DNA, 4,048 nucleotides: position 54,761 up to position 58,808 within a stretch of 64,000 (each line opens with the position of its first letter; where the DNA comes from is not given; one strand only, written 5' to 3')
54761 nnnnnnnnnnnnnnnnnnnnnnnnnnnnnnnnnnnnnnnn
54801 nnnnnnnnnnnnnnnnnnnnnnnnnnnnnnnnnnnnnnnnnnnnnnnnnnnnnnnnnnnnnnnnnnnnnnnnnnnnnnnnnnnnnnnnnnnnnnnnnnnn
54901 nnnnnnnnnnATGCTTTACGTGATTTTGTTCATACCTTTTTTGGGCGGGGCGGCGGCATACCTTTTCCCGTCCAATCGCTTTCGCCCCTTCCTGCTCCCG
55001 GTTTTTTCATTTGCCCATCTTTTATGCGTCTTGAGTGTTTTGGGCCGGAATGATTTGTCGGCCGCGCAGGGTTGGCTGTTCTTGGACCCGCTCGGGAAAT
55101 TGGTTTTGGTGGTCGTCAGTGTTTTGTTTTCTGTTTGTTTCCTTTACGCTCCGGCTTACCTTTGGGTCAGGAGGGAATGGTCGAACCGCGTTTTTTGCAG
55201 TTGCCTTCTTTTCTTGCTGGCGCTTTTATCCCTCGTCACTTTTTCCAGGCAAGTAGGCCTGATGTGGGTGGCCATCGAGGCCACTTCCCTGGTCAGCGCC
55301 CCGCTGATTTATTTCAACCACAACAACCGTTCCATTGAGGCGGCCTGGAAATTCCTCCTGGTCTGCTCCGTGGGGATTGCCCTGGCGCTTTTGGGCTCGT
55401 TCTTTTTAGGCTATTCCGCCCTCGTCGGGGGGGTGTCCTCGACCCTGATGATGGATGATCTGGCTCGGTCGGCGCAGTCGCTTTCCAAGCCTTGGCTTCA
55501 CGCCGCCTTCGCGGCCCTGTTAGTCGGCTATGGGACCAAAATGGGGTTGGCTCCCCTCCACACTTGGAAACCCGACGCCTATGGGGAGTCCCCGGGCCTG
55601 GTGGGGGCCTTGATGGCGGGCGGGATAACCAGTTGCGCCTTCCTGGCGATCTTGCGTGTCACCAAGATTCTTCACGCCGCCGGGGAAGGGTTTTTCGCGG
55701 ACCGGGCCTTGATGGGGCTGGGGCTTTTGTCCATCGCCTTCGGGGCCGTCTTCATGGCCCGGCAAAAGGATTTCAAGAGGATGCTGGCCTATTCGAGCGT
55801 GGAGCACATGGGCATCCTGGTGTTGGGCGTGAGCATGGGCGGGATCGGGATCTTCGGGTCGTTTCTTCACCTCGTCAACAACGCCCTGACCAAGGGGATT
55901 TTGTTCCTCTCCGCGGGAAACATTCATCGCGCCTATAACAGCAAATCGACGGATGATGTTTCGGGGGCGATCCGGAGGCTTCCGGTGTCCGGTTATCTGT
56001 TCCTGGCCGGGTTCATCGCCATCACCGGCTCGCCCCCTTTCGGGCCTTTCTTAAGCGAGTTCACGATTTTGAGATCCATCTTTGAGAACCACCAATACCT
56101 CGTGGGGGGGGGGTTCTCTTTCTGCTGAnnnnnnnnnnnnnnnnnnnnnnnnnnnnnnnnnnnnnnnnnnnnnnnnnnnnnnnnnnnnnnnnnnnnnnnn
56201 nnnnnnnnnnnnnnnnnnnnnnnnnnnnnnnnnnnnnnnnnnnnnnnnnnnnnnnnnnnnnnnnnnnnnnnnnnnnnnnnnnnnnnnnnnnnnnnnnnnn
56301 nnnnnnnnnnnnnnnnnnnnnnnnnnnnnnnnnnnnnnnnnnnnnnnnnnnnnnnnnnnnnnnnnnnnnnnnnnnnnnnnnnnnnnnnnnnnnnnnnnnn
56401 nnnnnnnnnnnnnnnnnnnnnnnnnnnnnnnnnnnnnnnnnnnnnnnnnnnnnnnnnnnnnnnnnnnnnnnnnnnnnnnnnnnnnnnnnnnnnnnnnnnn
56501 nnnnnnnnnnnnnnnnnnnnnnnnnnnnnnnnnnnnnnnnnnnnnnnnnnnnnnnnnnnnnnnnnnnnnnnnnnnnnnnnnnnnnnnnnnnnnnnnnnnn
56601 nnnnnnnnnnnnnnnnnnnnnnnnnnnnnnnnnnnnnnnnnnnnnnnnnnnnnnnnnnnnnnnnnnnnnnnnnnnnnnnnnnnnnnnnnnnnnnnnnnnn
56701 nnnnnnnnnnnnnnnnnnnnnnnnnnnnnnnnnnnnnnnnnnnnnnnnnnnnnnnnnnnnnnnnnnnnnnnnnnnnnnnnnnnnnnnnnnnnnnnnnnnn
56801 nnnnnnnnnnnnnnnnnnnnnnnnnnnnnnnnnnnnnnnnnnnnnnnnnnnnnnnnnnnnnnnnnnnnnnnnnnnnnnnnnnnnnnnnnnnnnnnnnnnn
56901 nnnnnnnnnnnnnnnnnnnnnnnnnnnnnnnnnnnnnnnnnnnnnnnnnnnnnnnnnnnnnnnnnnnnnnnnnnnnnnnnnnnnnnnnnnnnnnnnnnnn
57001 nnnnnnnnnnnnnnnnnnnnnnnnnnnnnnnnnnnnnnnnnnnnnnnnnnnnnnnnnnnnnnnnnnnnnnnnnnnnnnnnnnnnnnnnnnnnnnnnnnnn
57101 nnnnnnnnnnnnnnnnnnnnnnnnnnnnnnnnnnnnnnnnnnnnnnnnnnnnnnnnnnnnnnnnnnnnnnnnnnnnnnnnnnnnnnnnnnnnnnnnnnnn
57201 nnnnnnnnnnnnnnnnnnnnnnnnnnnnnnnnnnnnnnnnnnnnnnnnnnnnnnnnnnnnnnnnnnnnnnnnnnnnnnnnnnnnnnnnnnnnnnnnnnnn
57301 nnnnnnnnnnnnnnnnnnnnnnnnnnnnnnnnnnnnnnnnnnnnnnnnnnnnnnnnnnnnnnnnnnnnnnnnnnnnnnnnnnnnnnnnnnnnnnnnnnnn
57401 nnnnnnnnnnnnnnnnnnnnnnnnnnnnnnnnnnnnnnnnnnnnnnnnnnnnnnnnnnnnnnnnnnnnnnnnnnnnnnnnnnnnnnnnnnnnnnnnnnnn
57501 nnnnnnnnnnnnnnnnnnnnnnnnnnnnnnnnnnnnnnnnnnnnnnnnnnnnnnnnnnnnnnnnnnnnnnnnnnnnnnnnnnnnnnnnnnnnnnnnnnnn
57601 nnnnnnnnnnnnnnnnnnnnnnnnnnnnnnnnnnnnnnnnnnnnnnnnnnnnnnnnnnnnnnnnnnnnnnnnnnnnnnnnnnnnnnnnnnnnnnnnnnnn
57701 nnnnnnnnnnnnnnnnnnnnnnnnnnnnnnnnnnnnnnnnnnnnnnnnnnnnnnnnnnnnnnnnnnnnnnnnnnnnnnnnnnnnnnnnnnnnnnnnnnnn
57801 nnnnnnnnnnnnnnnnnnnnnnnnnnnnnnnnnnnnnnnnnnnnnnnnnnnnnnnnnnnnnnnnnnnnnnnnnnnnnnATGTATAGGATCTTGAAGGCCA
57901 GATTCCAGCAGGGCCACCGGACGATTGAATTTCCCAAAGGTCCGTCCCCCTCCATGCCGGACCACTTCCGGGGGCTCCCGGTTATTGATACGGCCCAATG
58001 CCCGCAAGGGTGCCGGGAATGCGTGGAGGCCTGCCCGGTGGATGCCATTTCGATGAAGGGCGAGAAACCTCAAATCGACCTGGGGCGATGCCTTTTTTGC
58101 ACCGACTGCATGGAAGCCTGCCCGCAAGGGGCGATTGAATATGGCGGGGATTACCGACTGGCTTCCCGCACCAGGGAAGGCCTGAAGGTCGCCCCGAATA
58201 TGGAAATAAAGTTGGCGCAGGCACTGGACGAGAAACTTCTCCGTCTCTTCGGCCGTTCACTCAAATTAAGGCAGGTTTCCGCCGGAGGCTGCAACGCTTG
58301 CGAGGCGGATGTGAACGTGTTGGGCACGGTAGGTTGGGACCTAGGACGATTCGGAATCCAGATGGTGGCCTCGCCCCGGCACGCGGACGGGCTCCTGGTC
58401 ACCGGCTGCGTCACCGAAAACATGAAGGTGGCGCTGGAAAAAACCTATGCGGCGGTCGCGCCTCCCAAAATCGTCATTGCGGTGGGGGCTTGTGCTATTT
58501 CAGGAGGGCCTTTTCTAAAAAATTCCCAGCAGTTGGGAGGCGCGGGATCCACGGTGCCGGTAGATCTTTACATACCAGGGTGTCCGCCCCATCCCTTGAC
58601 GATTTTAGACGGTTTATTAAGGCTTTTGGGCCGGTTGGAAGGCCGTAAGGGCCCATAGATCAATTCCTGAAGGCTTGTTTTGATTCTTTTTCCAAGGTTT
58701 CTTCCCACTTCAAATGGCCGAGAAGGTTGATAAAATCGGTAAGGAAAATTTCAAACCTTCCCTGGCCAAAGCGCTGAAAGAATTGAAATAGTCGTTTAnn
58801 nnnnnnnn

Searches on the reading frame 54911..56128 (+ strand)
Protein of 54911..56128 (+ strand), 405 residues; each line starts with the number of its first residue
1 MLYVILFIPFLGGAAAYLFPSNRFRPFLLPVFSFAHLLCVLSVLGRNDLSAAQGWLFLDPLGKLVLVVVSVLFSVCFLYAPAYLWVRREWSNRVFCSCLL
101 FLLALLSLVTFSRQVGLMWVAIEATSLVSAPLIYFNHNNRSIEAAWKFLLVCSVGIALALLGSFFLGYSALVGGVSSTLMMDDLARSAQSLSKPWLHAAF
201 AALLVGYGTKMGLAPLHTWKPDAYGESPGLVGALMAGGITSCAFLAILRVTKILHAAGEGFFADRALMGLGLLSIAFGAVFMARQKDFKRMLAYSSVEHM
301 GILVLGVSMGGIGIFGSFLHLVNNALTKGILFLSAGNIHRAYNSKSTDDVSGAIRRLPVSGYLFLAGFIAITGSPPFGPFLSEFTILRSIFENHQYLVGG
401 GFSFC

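Call 8: search_protein_families(library=pfam, proteins=[window:54911-56128:+], max_evalue=0.0001)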
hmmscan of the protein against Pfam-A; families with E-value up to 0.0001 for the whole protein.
window:54911-56128:+ (405 aa): 1 family
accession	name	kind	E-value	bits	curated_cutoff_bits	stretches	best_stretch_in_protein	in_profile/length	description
PF00361.26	Proton_antipo_M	-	1.7e-47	162.5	21.5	1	114-397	3-282/294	NADH:quinone oxidoreductase/Mrp antiporter, TM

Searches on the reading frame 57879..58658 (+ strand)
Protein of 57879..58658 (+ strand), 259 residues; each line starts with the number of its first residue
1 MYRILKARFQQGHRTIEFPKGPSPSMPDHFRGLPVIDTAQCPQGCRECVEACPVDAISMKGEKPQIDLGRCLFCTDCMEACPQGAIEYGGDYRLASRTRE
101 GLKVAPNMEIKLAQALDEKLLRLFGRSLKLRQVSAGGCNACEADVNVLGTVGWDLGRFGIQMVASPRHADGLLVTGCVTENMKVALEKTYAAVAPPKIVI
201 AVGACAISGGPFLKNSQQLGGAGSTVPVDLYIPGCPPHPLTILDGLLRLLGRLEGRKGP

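Call 8: search_protein_families(library=pfam, proteins=[window:57879-58658:+], max_evalue=0.0001)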
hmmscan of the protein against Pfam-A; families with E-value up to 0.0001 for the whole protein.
window:57879-58658:+ (259 aa): 7 families
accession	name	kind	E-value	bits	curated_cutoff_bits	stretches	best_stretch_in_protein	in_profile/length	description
PF01058.29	Oxidored_q6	-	6.2e-27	94.3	27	1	138-248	1-127/128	NADH ubiquinone oxidoreductase, 20 Kd subunit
PF12838.12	Fer4_7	-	7.8e-09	36.3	27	1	44-85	4-52/52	4Fe-4S dicluster domain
PF00037.32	Fer4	-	1.6e-08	34.4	21.1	1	64-87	1-24/24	4Fe-4S binding domain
PF13237.11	Fer4_10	-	2.2e-08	34.3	25.5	1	34-82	2-53/53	4Fe-4S dicluster domain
PF12837.12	Fer4_6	-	8.6e-08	32.2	25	1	34-57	2-24/24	4Fe-4S binding domain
PF13187.11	Fer4_9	-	2.1e-07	31.3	27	1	41-86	2-52/52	4Fe-4S dicluster domain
PF13484.11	Fer4_16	-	2.4e-07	31.9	30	0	43-72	3-30/66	4Fe-4S double cluster binding domain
